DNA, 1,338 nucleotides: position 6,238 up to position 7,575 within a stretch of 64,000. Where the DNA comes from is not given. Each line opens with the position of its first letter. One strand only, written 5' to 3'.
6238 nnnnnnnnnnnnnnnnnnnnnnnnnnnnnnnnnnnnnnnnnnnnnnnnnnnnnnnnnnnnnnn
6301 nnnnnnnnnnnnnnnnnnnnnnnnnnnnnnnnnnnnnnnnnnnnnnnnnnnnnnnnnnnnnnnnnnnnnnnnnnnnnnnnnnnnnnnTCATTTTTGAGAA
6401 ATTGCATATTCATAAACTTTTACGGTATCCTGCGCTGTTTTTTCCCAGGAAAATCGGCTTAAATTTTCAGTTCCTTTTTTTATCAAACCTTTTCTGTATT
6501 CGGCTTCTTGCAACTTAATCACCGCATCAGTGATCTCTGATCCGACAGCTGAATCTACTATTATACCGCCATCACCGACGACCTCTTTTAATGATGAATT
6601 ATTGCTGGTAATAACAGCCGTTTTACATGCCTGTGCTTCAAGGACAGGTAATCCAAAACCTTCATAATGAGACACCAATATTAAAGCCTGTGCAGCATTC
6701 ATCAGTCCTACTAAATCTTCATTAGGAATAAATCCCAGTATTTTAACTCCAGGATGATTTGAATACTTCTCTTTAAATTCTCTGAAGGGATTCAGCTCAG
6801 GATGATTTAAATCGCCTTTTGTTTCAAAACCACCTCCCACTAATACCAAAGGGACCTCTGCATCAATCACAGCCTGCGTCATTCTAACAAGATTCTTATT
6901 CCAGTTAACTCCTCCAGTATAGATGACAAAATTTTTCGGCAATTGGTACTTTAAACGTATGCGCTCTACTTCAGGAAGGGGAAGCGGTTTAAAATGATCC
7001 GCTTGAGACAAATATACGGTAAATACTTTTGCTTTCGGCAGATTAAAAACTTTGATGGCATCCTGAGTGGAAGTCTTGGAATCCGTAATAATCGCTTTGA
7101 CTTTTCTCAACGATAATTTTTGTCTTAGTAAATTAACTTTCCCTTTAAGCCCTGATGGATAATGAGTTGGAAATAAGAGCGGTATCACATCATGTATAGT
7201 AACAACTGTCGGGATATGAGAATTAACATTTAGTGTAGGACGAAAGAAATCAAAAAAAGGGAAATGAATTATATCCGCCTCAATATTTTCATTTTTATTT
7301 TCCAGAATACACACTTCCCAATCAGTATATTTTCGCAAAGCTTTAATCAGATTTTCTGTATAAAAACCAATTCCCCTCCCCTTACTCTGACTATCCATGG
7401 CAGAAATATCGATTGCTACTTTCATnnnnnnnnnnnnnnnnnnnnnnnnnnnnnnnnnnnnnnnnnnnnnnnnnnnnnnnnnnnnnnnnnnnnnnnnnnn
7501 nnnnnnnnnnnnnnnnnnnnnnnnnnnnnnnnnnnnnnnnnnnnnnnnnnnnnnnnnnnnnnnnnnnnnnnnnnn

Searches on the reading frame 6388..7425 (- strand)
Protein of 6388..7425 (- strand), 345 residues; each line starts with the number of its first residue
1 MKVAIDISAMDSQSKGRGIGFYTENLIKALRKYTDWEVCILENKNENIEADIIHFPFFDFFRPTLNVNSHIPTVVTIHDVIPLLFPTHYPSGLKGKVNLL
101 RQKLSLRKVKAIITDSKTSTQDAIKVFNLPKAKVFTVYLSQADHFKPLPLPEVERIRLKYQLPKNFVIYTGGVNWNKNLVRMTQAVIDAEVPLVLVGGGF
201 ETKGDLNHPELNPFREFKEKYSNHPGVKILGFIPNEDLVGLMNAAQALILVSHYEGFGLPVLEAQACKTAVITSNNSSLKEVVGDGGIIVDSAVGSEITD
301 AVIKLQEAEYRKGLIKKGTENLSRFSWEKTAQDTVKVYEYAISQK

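Call 22: search_protein_families(library=pfam, proteins=[window:6388-7425:-], max_evalue=0.01)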
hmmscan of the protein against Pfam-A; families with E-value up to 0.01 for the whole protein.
window:6388-7425:- (345 aa): 6 families
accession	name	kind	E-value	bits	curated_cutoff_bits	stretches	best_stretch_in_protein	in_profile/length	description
PF00534.26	Glycos_transf_1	-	1.5e-23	83.6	26.4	1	162-318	13-169/172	Glycosyl transferases group 1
PF13692.12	Glyco_trans_1_4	-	3e-17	63.6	27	1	167-305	4-139/142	Glycosyl transferases group 1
PF13439.12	Glyco_transf_4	-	4.1e-08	33.9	28.5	1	48-138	71-163/170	Glycosyltransferase Family 4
PF13524.12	Glyco_trans_1_2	-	2.1e-05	24.9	25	1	220-333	23-141/144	Glycosyl transferase-like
PF13579.12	Glyco_trans_4_4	-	7e-05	23.6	29.7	1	69-137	93-155/158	Glycosyl transferase 4-like domain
PF20706.3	GT4-conflict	-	0.00025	20.6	26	1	234-286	270-323/385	Family 4 Glycosyltransferase in conflict systems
